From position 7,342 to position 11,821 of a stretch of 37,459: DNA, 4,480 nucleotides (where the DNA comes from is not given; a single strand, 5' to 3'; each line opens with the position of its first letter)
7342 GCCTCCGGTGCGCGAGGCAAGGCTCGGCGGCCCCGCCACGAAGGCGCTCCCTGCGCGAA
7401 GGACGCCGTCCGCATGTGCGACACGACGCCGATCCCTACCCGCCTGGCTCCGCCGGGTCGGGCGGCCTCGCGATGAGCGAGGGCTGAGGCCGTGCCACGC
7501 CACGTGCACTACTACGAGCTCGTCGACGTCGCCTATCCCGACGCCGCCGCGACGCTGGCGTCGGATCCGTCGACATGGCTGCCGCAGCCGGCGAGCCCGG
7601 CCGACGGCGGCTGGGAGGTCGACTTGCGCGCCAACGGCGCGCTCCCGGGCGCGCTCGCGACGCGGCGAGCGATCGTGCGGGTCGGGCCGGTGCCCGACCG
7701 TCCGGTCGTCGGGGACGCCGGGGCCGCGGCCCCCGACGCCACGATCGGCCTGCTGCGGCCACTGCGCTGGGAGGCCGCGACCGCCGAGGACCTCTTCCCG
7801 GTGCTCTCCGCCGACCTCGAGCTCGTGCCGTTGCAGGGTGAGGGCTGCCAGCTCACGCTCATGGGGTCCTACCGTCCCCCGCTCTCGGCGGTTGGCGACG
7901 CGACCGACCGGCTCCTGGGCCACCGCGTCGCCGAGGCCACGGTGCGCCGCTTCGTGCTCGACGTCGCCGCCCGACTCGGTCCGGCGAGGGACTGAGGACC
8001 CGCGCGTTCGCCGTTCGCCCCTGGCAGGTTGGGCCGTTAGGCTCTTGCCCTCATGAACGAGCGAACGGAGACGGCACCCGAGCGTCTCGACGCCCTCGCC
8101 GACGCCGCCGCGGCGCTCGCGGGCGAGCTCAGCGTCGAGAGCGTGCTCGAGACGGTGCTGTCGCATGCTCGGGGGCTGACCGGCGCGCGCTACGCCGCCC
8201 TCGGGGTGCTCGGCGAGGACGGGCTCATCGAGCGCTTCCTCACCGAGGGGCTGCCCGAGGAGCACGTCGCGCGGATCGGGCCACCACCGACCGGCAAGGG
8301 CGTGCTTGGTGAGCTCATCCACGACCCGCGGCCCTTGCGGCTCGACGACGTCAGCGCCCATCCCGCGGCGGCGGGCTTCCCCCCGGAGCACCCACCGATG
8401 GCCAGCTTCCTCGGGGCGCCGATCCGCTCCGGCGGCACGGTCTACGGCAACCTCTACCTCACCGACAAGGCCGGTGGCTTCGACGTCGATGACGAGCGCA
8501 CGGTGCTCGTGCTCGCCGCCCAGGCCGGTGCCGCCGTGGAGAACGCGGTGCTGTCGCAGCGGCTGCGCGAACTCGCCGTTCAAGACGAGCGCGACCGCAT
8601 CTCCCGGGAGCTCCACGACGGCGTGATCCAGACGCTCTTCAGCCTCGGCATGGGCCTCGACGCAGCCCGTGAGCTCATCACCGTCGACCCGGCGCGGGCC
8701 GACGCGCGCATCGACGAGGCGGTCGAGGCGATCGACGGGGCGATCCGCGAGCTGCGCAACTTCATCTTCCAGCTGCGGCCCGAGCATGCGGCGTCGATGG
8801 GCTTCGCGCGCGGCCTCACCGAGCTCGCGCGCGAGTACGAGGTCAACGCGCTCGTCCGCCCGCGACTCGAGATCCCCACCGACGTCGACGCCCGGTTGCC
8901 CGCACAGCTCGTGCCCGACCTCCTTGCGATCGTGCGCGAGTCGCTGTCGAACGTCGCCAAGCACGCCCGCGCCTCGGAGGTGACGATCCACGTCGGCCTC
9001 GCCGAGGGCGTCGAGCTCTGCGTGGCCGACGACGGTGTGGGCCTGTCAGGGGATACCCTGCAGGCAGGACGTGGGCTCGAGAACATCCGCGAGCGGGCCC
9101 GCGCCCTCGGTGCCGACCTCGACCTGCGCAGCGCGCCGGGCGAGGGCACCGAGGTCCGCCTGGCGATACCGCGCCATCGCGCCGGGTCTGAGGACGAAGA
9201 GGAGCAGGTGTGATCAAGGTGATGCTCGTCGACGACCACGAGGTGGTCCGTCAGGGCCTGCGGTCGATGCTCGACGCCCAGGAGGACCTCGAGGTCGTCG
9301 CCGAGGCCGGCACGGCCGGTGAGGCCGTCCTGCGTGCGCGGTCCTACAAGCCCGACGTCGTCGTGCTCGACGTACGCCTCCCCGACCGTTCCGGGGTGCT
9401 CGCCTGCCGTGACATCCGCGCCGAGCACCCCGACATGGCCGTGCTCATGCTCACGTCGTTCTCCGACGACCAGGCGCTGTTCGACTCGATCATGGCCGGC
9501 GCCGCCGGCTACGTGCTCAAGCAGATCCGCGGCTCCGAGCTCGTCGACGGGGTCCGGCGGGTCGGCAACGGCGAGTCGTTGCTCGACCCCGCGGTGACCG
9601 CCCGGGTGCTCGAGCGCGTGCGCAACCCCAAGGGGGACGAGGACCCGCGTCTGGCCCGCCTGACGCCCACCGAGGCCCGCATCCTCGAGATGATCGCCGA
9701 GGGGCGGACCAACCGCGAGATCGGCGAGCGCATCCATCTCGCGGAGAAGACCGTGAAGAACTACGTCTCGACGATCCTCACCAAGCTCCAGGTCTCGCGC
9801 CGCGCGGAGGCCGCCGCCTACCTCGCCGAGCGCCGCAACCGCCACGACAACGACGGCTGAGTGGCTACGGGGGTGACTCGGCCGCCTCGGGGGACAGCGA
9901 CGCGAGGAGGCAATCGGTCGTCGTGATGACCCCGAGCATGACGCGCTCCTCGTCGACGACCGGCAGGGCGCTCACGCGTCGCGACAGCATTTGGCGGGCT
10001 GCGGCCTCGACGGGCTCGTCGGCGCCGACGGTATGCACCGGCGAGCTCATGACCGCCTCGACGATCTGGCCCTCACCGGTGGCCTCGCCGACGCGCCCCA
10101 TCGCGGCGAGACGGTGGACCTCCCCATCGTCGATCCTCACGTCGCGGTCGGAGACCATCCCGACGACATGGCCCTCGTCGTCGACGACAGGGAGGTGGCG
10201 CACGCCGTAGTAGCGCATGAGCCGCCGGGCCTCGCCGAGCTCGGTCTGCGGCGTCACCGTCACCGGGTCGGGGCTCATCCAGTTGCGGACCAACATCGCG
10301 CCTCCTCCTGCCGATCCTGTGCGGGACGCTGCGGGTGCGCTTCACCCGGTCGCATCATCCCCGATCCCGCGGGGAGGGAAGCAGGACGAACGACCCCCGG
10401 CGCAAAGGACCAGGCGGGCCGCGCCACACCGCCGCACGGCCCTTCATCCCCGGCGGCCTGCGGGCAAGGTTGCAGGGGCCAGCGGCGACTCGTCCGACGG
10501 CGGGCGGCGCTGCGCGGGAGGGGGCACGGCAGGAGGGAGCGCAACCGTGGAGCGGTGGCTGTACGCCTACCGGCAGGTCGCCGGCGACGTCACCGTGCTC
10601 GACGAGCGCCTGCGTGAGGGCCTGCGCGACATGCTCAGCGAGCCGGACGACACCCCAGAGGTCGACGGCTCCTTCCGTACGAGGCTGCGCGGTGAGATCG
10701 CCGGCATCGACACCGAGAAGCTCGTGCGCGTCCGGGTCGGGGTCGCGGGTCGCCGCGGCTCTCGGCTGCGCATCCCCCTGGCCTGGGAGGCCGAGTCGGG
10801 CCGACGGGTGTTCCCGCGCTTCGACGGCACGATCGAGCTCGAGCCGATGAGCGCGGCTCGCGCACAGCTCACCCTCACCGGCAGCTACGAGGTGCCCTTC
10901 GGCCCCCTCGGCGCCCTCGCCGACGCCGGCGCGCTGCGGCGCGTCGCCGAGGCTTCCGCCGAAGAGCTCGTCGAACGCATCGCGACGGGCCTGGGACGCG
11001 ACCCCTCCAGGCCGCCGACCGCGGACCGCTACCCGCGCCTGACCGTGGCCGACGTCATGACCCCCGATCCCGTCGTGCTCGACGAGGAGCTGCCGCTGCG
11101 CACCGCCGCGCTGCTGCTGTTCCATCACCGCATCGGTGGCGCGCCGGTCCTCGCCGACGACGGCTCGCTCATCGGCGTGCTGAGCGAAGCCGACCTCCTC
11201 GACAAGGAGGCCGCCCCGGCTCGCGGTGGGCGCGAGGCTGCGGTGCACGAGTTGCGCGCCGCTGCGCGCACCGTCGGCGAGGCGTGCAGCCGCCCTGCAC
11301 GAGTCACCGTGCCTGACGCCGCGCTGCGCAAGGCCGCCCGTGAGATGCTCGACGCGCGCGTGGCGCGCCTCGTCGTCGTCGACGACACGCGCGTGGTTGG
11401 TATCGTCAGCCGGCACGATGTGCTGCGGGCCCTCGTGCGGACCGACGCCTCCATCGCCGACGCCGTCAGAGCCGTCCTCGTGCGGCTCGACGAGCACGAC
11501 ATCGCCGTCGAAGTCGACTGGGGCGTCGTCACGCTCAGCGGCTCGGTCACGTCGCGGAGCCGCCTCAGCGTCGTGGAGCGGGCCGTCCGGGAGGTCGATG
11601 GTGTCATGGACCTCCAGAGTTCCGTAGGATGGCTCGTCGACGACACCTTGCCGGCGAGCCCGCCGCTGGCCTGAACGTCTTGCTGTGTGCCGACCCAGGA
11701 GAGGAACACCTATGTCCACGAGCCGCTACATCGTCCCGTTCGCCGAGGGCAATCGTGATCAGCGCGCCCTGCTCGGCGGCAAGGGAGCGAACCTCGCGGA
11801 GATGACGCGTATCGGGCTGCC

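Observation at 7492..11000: One uncharacterised domain occurs twice around a two-component system: free-standing and fused to CBS-BON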

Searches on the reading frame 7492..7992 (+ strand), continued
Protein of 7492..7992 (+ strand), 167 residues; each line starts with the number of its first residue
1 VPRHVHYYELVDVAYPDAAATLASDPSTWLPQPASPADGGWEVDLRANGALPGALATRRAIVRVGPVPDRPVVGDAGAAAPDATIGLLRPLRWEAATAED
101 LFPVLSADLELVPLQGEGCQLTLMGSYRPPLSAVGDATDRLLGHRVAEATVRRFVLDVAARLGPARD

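Call 65: search_dna_similar(query=window:7492-7992:+, collection=plasmids, mode=protein, max_evalue=0.001, max_rows=15)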
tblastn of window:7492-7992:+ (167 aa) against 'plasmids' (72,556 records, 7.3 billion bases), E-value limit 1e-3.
No match.
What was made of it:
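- Tried and rejected: Plasmid search. tblastn against plasmids found no homologue (call 65).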

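Call 87: find_related_loci(query=A3, collection=metagenome_contigs, flank=4000)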
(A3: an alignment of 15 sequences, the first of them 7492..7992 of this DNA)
Query A3 (167 aa) in metagenome_contigs; peptide patterns used: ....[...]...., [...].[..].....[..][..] (x = any residue, [..] = any of these).
80 stretches matched a pattern; 16 encode a relative of the query (tblastn E <= 1e-3); 16 distinct loci.
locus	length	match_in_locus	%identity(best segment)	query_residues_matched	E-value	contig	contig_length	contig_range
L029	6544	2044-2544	90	1-167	1e-96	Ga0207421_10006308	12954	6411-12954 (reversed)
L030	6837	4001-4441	57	1-162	2e-50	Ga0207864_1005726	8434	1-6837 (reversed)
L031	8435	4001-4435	56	5-162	5e-48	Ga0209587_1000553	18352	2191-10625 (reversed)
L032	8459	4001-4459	53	1-166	1e-45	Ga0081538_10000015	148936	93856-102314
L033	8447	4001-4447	48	1-162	7e-43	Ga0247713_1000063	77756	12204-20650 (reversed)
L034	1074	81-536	50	5-165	3e-42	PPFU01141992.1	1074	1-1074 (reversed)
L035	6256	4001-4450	52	5-165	6e-39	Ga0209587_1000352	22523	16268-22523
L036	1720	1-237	68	87-165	4e-30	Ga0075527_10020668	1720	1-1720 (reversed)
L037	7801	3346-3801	35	1-162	4e-22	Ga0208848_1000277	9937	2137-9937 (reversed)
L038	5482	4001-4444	39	4-159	6e-22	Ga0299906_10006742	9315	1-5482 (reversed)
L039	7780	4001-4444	39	4-159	7e-22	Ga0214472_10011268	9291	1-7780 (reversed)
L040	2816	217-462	48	81-162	2e-18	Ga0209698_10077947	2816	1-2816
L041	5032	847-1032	56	101-162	3e-18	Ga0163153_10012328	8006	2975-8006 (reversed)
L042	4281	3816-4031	46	91-162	1e-16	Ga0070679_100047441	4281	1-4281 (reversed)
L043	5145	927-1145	47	88-159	9e-14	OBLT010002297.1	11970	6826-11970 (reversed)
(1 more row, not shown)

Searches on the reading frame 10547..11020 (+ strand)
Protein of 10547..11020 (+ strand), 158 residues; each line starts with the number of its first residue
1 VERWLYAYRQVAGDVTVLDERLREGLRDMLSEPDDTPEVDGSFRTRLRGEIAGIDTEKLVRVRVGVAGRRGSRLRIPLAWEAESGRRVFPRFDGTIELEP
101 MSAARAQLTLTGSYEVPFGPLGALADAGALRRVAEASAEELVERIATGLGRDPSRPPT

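Call 7: search_solved_structures(query=window:10547-11020:+, max_evalue=10)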
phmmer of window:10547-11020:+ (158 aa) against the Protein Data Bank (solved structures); distinct sequences matched with E-value up to 10: 10.
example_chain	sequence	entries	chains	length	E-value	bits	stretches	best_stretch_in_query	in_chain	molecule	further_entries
9i1r_J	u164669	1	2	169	0.077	16.3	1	7-31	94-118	Allophycocyanin beta-18 subunit apoprotein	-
2ftp_A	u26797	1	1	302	0.11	15.7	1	92-146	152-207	hydroxymethylglutaryl-CoA lyase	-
7vea_aR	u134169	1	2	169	0.19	15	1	7-31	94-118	Phycobilisome core component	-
9wg7_P2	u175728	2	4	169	0.26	14.5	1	7-68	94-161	Allophycocyanin, beta subunit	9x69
8wql_QG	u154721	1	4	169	0.4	13.9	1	7-30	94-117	Allophycocyanin beta-18 subunit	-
9i1r_B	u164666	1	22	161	0.82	12.9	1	7-30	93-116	Allophycocyanin beta subunit apoprotein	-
8or7_B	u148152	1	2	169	0.89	12.8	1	7-30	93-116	Allophycocyanin beta subunit apoprotein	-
8bqu_C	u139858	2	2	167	1.4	12.1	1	91-127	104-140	Choriogenin H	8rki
2bv8_B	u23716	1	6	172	1.5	12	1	7-30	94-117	C-PHYCOCYANIN BETA SUBUNIT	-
8iml_G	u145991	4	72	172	1.5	12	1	7-65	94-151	CpcB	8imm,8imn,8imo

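Call 23: find_homologous_proteins(query=window:10547-11020:+, max_evalue=0.001)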
Query window:10547-11020:+ (158 aa): 1 proteins with E <= 0.001 among 830 candidates.
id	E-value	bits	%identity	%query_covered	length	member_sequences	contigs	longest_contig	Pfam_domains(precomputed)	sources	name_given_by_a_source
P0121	1.1e-6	47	36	65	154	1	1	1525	-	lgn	-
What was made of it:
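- Tried and rejected: It returned one weak hit and missed obvious orthologues (call 23).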

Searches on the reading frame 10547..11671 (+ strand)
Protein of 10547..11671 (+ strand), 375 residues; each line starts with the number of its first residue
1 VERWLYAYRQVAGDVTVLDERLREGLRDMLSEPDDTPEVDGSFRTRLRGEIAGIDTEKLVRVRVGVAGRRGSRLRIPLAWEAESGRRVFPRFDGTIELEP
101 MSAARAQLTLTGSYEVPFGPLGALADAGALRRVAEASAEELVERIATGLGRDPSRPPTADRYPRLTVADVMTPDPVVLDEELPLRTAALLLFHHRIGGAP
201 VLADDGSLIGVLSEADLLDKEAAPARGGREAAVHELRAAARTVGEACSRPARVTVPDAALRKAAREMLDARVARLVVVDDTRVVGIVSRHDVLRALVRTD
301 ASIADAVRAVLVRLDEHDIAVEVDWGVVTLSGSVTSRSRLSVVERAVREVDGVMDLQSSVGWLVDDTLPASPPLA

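Call 4: search_protein_families(library=pfam, proteins=[window:10547-11671:+], max_evalue=1)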
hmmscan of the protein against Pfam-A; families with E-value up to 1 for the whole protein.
window:10547-11671:+ (375 aa): 3 families
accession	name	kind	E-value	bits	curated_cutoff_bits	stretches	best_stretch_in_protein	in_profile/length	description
PF00571.33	CBS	-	2.4e-23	82.6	24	2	167-220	1-54/57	CBS domain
PF04972.22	BON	-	3.4e-08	34.1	27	1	299-355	1-60/69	BON domain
PF21937.1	Yop-YscD_ppl_2nd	-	0.22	11.7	27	1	303-358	4-62/67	YscD/CdsD-like Bon-like domain 2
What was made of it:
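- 11039..11434 (+): CBS pair (residues about 165-296) of the fused protein. Pfam CBS matches at E=2.4e-23 (call 4).
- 11441..11674 (+): BON domain (residues about 299-364) and C-terminal tail of the fused protein. Pfam BON matches at E=3.4e-8, above the cut-off (call 4).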

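Call 5: search_protein_families(library=ncbifam, proteins=[window:10547-11671:+], max_evalue=1)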
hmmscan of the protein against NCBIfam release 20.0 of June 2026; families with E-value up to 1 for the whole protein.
window:10547-11671:+ (375 aa): 28 families (the best 25 are shown)
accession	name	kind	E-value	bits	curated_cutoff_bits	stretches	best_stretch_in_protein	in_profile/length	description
NF011447.0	PRK14869.2-3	equivalog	9.5e-11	40.9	522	1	155-218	58-121/540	putative manganese-dependent inorganic diphosphatase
NF053704.1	TransRegCcpNBacil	equivalog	1.6e-08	34.2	260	2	162-219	72-128/208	transcriptional regulator CcpN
NF053603.1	HhpR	exception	4.7e-08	32.5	520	3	252-298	72-119/282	CBS domain-containing high hydrostatic pressure regulator HhpR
NF041552.1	TF_PrdR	equivalog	1.2e-07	30.4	795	1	165-330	6-158/577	sigma-54 dependent transcriptional regulator PrdR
NF011449.0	PRK14869.2-5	equivalog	5.2e-07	29.1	411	1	156-294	58-203/451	putative manganese-dependent inorganic diphosphatase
TIGR01302.1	IMP_dehydrog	equivalog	7.6e-07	28.3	481.5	2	166-240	144-217/450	IMP dehydrogenase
NF005869.0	PRK07807.1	equivalog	3.8e-05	22.9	549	1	166-219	149-202/479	GuaB1 family IMP dehydrogenase-related protein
NF011445.0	PRK14869.2-1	equivalog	6.3e-05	21.6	483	1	159-229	64-132/548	putative manganese-dependent inorganic diphosphatase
NF002505.0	PRK01862.1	equivalog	9e-05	21.3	482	1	234-309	440-516/577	ClcB-like voltage-gated chloride channel protein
NF007858.0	PRK10568.1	equivalog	0.00014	21.6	174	1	300-355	60-118/206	molecular chaperone OsmY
TIGR00393.1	kpsF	subfamily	0.00017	21.3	203.7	1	165-212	220-267/268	KpsF/GutQ family sugar-phosphate isomerase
NF041630.1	CBS_CbpB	equivalog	0.00018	21.4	125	1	178-297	24-136/143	cyclic-di-AMP-binding protein CbpB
TIGR01303.1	IMP_DH_rel_1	equivalog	0.0002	20.4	562.75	1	141-216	125-197/475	GuaB1 family IMP dehydrogenase-related protein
NF011442.0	PRK14869.1-4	equivalog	0.00026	19.6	400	1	166-217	71-122/543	putative manganese-dependent inorganic diphosphatase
NF008141.0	PRK10892.1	equivalog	0.00035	20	505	1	259-297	288-327/328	arabinose-5-phosphate isomerase KdsD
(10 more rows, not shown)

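Call 25: find_homologous_proteins(query=window:10547-11671:+, max_evalue=1e-10)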
Query window:10547-11671:+ (375 aa): 127 proteins with E <= 1e-10 among 8000 candidates; the best 120 are listed.
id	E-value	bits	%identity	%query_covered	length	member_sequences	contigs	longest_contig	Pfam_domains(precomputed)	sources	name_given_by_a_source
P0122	4.4e-226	768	98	100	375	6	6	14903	PF04972.23,PF00571.34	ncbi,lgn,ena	-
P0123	2.7e-142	492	64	100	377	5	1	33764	PF00571.34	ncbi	-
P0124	8.1e-139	481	63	100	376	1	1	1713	PF00571.34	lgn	-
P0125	3.5e-109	383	56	100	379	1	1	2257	PF04972.23,PF00571.34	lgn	-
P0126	4.5e-102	360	53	100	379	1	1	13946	PF04972.23,PF00571.34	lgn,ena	-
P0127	1.0e-101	359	52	99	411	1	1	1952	PF00571.34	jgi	jgi:CBS domain-containing protein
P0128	2.2e-101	358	52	99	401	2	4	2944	PF00571.34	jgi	jgi:CBS domain-containing protein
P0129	2.8e-100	354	53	98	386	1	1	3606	PF00571.34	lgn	-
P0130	4.4e-100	353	51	98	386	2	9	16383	PF00571.34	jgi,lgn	jgi:CBS domain-containing protein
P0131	5.6e-100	353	51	99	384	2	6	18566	PF00571.34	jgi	jgi:CBS domain-containing protein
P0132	7.3e-100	353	53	99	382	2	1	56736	PF00571.34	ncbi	ncbi:MAG: CBS domain-containing protein [Egibacteraceae bacterium]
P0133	5.4e-99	350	51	99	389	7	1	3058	PF00571.34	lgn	-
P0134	1.6e-98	348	52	99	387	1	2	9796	PF00571.34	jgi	jgi:CBS domain-containing protein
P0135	3.6e-98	347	53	99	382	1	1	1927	PF04972.23,PF00571.34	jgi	jgi:CBS domain-containing protein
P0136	5.4e-98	347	52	99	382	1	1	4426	PF04972.23,PF00571.34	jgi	jgi:CBS domain-containing protein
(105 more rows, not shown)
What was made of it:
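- Tried and rejected: The full-length query was needed (call 25).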

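Call 66: predict_structure(alignment_id=A5)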
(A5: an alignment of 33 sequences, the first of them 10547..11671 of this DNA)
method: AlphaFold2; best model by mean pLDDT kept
length: 375 residues; sequences in the alignment: 33
mean_pLDDT: 88.5   pTM: 0.77
mean pLDDT of the five models: 88.5, 88.0, 86.6, 85.7, 85.4
residues with pLDDT >= 90: 242; 70-90: 101; 50-70: 25; < 50: 7
segments of 3 or more residues with pLDDT < 50: 154-160
pLDDT, mean of each block of 10 residues (from residue 1): 91 94 92 84 88 83 94 95 77 96 96 82 67 91 95 52 79 95 97 95 94 92 83 89 94 92 92 93 94 84 91 93 95 94 92 92 85 60
secondary structure, 60 per line:
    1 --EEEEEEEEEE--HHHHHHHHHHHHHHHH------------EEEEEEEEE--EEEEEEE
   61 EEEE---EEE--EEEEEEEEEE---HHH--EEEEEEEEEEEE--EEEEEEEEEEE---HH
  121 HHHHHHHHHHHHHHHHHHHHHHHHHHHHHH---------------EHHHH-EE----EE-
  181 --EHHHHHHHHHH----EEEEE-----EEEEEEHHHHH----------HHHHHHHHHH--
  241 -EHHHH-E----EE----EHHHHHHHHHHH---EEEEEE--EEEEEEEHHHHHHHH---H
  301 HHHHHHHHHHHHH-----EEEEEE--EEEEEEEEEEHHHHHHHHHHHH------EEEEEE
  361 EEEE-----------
elements in order: E3-12 H15-30 E43-51 E54-64 E68-70 E73-82 E91-102 E105-115 H119-150 H167-170 H184-193 E198-202 E208-213 H214-218 H229-238 H243-246 H260-270 E274-279 E282-288 H289-296 H300-313 E319-324 E327-336 H337-348 E355-364
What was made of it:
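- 10547..10996 (+): N-terminal SRPBCC-fold domain (residues 1-150) of the fused protein. The AF2 model of the 375-aa protein (pLDDT 88.5) shows the same beta-alpha-beta6-helix topology for residues 3-150 (call 66).
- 11441..11674 (+): The model shows a beta-beta-alpha-beta unit at residues 319-364 (call 66).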

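Call 70: fold_search(model_id=the predicted structure, library=pdb)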
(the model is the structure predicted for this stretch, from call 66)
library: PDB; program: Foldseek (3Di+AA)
matches with E <= 10: 1686; with E <= 0.001: 435
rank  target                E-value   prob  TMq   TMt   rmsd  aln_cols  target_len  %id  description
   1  4gqy_C                1.8e-09  1.00  0.32  0.76   3.0       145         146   30  Crystal structure of CBSX2 in complex with AMP (released 2013-07-24)
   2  4gqy_D                4.7e-09  1.00  0.29  0.75   4.4       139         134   32  Crystal structure of CBSX2 in complex with AMP (released 2013-07-24)
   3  4gqy_A                5.3e-09  1.00  0.32  0.75   3.1       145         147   30  Crystal structure of CBSX2 in complex with AMP (released 2013-07-24)
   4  4gqy_B                9.4e-09  1.00  0.29  0.74   4.2       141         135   30  Crystal structure of CBSX2 in complex with AMP (released 2013-07-24)
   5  5awe                  1.5e-08  1.00  0.30  0.53   5.2       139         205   37  Crystal structure of a hypothetical protein, TTHA0829 from Thermus thermophilus HB8, composed of cystathionine-beta-synt (released 2016-05-18)
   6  2yzi_B                4.0e-08  1.00  0.30  0.75   3.2       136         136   20  Crystal structure of uncharacterized conserved protein from Pyrococcus horikoshii (released 2007-11-06)
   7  1xkf_A                4.0e-08  1.00  0.27  0.77   3.7       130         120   25  Crystal structure of Hypoxic Response Protein I (HRPI) with two coordinated zinc ions (released 2005-10-11)
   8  1y5h_B                4.3e-08  1.00  0.29  0.82   3.1       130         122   25  Crystal structure of truncated Se-Met Hypoxic Response Protein I (HRPI) (released 2005-11-15)
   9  3kpb_A                4.5e-08  1.00  0.28  0.83   2.8       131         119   24  Crystal Structure of the CBS domain pair of protein MJ0100 in complex with 5 -methylthioadenosine and S-adenosyl-L-met (released 2010-01-12)
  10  4gqw                  5.4e-08  1.00  0.28  0.72   5.3       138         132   30  Crystal structure of CBS-pair protein, CBSX1 (loop deletion) from Arabidopsis thaliana (released 2013-01-16)
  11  4esy_A                5.7e-08  1.00  0.28  0.61   6.1       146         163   26  Crystal Structure of the CBS Domain of CBS Domain Containing Membrane Protein from Sphaerobacter thermophilus (released 2012-09-05)
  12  9qs7_B                6.0e-08  1.00  0.31  0.55   6.0       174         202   17  AcuB,Acetoin utilization protein (released 2026-02-18)
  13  1y5h_A                6.4e-08  1.00  0.29  0.79   3.3       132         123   26  Crystal structure of truncated Se-Met Hypoxic Response Protein I (HRPI) (released 2005-11-15)
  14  3sl7_A                6.8e-08  1.00  0.28  0.68   5.4       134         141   32  Crystal structure of CBS-pair protein, CBSX2 from Arabidopsis thaliana (released 2011-11-09)
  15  1xkf_B                7.2e-08  1.00  0.28  0.77   3.3       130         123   25  Crystal structure of Hypoxic Response Protein I (HRPI) with two coordinated zinc ions (released 2005-10-11)
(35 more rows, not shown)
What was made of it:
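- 11039..11434 (+): Foldseek hits to CBS-pair proteins include M. tuberculosis hypoxic response protein 1 (call 70).
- The fused-protein model has a weak Foldseek match to the CBS-domain ribosome inhibitor Dri on an archaeal 70S ribosome (rank 31, call 70).
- Tried and rejected: It was dominated by the CBS pair and added little about the N-domain (call 70).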
